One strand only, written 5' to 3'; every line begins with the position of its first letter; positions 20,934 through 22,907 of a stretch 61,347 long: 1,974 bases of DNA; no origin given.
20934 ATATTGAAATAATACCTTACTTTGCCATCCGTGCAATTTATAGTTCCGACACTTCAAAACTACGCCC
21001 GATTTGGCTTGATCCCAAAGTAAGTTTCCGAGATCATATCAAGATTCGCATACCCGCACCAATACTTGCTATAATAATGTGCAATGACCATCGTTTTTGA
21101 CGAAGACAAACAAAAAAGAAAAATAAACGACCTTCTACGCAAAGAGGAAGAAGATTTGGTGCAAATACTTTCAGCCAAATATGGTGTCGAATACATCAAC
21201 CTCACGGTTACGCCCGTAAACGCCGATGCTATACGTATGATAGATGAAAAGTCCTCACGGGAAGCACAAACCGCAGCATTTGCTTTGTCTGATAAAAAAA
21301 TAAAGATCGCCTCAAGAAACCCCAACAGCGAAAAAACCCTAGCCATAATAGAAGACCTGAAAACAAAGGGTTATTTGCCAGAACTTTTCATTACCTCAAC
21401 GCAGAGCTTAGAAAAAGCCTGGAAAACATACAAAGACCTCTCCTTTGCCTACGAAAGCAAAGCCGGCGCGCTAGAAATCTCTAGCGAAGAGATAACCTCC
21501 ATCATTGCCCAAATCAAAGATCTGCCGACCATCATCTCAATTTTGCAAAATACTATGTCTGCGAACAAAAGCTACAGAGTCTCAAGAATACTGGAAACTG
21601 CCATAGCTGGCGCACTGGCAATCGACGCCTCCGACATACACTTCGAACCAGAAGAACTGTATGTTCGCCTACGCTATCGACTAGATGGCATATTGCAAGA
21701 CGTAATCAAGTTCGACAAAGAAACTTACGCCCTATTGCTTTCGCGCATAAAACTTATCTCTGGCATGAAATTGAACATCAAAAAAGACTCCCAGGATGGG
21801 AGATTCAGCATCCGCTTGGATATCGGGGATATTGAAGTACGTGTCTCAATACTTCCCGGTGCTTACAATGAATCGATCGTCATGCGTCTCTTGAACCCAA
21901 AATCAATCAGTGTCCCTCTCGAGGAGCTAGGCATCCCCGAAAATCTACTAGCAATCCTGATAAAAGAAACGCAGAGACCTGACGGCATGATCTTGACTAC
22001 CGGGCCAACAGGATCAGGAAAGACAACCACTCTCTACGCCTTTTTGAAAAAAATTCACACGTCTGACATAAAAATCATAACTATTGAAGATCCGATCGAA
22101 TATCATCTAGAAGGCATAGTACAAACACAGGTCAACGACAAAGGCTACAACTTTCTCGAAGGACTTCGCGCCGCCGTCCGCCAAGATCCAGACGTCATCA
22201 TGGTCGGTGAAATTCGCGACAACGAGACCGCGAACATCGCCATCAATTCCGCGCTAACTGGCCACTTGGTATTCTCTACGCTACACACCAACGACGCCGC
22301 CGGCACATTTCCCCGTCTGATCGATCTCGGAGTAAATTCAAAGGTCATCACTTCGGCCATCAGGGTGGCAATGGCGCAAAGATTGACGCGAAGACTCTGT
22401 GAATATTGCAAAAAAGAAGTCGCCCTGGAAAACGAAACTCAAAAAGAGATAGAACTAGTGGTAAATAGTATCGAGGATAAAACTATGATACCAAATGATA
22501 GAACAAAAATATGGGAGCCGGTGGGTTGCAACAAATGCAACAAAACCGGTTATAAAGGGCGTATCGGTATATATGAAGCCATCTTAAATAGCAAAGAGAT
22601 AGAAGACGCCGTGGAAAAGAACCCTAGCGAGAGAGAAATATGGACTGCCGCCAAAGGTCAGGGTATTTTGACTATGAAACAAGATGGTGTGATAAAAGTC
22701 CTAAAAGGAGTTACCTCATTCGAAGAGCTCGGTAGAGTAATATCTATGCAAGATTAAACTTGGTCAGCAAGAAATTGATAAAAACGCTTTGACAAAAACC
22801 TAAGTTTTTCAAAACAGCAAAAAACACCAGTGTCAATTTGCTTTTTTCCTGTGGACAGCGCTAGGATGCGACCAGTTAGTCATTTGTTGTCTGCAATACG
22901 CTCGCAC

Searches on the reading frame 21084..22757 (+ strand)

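Call 48: search_protein_families(library=pfam, proteins=[window:21084-22757:+], max_evalue=0.01)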
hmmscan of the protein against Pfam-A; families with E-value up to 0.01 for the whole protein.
window:21084-22757:+ (557 aa): 9 families
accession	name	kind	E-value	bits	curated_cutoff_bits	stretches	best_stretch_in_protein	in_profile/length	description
PF00437.27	T2SSE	-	3.7e-116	388.3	24.9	1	163-549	5-368/370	Type II/IV secretion system protein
PF25199.1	nSTAND_NTPase5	-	2.4e-05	24.6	34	1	286-345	26-87/145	Novel STAND NTPase 5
PF13191.12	AAA_16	-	0.002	19.1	32.6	1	289-341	12-63/167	AAA ATPase domain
PF13401.12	AAA_22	-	0.0025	18.6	27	1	299-336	4-41/130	AAA domain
PF06414.18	Zeta_toxin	-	0.0027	17.6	22.3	0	297-347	14-66/199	Zeta toxin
PF05157.20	MshEN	-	0.0033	17.8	23.1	1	33-114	1-81/90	MshEN domain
PF12775.13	AAA_7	-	0.0053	16.8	25.8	0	293-334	26-67/181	P-loop containing dynein motor region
PF02399.21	Herpes_ori_bp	-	0.0089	14.6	20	0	303-333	52-83/820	Origin of replication binding protein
PF20720.3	nSTAND3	-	0.0091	16.1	27.2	0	300-338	17-55/155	Novel STAND NTPase 3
